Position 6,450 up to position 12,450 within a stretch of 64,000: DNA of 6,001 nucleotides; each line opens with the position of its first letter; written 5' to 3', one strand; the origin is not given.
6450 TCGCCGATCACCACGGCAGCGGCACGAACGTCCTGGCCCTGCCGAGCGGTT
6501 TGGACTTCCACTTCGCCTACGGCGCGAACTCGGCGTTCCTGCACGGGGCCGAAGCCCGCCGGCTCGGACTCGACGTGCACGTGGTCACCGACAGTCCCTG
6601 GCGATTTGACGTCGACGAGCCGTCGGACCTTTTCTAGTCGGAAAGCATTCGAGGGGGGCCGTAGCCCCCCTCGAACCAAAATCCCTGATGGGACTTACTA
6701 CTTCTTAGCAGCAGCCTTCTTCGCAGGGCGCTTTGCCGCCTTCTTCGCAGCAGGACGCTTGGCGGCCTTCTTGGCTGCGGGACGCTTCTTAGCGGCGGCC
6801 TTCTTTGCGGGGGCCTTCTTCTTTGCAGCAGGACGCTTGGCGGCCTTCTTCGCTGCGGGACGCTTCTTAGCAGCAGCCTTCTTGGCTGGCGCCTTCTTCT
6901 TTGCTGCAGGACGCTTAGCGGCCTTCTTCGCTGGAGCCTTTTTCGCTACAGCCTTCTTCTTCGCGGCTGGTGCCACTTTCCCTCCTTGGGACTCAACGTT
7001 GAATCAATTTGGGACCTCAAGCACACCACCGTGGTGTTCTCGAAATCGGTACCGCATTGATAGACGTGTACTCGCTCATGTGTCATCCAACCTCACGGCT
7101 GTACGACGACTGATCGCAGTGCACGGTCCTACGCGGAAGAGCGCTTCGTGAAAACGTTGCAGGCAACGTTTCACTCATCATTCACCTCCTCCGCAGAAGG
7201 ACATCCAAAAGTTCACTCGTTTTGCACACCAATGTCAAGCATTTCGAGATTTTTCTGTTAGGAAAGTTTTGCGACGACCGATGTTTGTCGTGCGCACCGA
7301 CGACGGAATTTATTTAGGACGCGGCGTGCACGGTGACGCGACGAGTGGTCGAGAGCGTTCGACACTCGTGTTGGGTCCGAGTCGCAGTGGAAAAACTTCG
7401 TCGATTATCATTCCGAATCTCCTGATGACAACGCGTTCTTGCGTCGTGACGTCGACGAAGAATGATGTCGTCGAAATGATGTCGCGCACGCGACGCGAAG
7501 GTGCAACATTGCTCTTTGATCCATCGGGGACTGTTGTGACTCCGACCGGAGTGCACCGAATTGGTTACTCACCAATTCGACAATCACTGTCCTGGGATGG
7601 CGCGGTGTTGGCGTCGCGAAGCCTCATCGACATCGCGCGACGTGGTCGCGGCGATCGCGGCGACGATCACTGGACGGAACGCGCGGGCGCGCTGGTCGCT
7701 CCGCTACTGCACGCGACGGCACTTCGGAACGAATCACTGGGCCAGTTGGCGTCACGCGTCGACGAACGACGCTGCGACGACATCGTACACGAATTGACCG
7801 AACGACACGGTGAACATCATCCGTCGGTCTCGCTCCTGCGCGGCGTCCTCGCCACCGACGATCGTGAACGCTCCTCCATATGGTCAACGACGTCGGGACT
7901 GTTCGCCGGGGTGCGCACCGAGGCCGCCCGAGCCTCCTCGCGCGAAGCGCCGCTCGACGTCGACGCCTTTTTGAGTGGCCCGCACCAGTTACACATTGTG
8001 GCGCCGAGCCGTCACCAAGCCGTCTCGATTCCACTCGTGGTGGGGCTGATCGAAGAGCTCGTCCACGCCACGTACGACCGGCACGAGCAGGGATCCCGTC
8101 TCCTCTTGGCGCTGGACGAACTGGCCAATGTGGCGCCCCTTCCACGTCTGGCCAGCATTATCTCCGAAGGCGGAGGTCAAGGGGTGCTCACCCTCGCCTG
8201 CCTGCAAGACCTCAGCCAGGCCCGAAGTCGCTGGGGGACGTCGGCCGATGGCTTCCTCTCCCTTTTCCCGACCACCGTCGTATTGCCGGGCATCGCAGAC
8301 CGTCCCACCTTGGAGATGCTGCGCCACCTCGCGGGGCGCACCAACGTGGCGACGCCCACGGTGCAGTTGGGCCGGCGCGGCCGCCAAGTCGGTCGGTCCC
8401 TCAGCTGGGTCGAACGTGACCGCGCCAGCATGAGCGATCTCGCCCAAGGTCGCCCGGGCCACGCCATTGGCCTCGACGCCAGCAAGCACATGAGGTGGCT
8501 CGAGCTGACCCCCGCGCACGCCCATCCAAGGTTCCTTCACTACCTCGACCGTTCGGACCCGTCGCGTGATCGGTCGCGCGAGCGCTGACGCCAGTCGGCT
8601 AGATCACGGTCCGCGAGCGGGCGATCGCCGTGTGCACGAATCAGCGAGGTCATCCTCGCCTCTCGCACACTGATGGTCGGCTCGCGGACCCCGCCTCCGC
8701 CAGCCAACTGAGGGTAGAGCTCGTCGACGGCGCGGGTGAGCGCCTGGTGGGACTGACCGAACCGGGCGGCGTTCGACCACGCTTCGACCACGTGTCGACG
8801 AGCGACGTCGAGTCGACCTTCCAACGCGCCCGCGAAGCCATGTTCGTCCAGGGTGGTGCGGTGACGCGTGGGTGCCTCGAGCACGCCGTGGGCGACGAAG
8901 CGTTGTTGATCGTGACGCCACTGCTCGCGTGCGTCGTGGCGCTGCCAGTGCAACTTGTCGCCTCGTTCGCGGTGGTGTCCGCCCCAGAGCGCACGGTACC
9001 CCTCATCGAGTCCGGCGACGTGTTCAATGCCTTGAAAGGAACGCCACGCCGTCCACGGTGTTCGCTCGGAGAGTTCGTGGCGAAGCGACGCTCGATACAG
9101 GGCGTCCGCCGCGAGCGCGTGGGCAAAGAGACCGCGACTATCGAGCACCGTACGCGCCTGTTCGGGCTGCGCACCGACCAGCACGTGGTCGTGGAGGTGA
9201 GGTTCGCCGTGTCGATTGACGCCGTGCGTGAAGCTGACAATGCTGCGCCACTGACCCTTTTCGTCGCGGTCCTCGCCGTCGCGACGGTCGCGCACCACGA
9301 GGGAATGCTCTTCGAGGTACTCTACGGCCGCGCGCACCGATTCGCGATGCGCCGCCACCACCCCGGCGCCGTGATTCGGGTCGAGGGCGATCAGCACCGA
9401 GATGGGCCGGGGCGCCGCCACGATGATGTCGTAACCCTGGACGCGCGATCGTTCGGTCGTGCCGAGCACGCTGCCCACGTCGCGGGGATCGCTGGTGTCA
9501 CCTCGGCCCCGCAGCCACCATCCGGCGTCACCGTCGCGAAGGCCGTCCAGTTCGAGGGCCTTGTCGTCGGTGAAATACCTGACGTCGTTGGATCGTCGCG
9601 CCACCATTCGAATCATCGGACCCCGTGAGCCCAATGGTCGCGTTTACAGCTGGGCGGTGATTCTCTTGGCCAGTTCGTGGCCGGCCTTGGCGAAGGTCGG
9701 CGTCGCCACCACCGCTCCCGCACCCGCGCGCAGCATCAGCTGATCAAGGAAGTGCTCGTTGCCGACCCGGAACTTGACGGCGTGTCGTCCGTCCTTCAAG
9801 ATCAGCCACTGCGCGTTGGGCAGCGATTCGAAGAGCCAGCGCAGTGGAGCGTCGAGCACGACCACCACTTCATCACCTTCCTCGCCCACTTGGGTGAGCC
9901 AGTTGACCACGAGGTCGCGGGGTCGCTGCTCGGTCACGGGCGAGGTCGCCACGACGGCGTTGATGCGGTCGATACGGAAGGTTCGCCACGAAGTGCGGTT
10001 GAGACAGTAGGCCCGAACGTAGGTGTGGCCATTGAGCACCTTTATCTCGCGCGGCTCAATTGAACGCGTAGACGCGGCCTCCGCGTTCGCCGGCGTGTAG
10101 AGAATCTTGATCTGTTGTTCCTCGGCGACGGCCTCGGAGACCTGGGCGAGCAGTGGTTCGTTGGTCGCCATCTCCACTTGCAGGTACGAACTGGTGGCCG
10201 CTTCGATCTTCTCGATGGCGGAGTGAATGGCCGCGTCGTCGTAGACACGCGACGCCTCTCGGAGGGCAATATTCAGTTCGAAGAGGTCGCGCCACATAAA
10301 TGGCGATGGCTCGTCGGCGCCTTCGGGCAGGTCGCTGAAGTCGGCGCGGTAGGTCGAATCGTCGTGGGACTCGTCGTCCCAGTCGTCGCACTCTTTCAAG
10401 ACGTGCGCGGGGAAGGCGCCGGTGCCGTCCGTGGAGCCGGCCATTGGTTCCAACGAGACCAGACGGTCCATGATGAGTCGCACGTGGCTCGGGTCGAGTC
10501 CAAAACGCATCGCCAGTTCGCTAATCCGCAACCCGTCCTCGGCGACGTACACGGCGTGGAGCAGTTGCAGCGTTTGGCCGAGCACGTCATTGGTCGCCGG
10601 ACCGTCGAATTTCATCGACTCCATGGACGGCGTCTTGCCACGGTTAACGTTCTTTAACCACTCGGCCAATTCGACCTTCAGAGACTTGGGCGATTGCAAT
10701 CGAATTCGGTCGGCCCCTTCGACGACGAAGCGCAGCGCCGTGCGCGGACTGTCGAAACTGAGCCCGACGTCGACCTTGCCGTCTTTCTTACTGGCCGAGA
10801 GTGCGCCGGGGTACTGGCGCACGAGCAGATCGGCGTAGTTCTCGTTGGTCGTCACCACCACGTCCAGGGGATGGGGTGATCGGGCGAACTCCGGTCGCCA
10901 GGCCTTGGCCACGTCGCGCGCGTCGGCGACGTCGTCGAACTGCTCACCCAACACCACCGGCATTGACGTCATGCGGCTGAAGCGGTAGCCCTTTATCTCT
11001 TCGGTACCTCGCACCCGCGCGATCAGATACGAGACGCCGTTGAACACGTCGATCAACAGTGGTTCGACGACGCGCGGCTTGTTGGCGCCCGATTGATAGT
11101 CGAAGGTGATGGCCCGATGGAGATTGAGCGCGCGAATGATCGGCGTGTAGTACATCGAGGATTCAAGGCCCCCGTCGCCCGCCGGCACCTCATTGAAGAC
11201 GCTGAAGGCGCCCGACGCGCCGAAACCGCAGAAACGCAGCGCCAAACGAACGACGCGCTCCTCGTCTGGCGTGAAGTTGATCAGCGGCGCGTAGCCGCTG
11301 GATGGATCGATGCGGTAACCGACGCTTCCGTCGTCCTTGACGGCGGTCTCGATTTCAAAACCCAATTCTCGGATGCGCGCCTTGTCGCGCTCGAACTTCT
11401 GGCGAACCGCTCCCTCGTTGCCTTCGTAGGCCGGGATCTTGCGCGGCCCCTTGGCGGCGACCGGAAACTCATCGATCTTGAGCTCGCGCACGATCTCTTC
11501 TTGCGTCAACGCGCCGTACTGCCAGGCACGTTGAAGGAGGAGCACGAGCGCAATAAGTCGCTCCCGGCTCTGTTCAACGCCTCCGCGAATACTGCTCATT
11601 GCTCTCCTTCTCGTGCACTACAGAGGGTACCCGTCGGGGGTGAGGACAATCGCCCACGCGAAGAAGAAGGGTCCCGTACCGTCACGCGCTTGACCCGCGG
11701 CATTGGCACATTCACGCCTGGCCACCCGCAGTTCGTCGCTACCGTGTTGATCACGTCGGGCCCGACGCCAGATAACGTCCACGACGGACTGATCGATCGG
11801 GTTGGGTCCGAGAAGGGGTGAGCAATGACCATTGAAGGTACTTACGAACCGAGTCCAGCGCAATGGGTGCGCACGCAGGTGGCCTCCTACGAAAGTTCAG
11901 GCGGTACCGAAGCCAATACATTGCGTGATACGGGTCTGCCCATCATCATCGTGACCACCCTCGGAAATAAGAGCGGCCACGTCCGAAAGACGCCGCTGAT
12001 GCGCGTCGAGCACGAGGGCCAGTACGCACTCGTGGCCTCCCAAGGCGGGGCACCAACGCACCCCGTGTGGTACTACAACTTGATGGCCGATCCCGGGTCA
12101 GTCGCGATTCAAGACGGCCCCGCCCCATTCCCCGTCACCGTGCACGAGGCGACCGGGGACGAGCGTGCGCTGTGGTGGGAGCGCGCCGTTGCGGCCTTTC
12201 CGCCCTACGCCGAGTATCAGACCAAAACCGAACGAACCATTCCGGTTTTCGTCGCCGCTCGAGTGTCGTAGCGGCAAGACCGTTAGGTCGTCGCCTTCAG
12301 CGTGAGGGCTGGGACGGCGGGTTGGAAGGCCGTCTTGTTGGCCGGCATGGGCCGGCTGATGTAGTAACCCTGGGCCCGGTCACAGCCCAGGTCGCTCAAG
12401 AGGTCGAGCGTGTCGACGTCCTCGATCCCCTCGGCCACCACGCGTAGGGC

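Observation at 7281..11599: Candidate undescribed system: double-WYL PafBC regulator, minimal relaxase and soluble VirD4 ATPase, with no conjugation machinery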

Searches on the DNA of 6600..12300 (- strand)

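Call 24: search_rna_families(source=window, start=6600, end=12300, threshold=evalue, max_evalue=1)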
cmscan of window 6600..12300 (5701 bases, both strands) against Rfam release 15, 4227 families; matches with E-value up to 1: 1.
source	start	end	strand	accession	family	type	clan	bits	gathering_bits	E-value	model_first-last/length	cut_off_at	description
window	6650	6675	-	RF01675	CrcZ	Gene; sRNA;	-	16.7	95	0.25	339-366/398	no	Pseudomonas sRNA CrcZ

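Call 95: build_rna_model(alignment_id=A7)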
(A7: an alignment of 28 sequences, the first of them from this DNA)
Model R1 built from alignment A7 (28 sequences, 94 columns); structure: RNAalifold consensus.
model positions 91; base pairs 27; branch points 0; effective number of sequences 1.21; information 0.627 bits per position. Calibrated on 0.2 Mb of random sequence (short: E-values are rough).
structure used (alignment columns):
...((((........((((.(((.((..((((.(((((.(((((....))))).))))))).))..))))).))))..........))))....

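Call 96: search_with_rna_model(model_id=R1, sources=[window, L085, L086, L087, L088, L089, L090, L091, L092, L093, L094, L095, L097, L098, L101, L102, L105, L106, L107, L108, L109, L110, L112, L113, L114, L115, L118, L119, L120, L121, L123, L126, L127, L136, L139, L144, L148, L164, L167, L168, L169, L170], max_evalue=0.01)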
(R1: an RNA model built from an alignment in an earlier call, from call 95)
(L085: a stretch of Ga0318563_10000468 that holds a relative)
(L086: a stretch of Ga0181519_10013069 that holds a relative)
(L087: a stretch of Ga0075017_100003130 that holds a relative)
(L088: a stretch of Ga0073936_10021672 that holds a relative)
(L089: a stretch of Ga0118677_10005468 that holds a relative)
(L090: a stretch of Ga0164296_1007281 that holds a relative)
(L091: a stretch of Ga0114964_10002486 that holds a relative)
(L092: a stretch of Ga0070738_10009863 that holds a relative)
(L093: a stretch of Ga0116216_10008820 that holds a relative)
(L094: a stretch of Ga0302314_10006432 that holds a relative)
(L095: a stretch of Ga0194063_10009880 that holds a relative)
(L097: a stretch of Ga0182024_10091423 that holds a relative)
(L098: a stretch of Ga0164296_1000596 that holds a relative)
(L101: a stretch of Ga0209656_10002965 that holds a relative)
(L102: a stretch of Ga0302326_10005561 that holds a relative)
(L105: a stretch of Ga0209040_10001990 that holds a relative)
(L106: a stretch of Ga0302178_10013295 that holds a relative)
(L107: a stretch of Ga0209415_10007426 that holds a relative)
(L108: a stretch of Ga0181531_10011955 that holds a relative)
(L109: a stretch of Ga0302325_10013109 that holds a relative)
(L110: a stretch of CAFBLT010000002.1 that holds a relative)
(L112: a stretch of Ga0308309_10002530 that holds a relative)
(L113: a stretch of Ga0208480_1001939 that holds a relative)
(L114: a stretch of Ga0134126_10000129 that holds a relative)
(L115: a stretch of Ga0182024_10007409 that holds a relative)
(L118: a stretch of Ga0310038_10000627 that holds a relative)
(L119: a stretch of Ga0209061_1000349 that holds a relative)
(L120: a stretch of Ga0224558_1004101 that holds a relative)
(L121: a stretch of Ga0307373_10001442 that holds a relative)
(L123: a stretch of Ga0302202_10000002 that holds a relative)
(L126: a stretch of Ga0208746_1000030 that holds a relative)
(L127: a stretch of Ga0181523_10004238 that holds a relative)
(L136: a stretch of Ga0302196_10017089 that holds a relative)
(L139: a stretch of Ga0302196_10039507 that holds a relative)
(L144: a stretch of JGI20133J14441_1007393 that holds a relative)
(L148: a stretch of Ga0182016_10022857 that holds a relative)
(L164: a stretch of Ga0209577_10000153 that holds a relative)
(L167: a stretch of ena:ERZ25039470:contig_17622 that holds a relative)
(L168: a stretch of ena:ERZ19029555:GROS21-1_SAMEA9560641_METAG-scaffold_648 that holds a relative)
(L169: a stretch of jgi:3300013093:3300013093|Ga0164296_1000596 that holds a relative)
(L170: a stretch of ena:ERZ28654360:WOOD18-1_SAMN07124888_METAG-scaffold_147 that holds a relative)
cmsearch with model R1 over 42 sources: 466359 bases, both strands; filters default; matches with E-value up to 0.01: 3.
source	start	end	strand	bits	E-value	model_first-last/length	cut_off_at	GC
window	7049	7139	-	110.2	1.5e-34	1-91/91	no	0.56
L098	8661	8752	+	20.6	0.0024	1-91/91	no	0.57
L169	220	311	-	20.6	0.0024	1-91/91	no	0.57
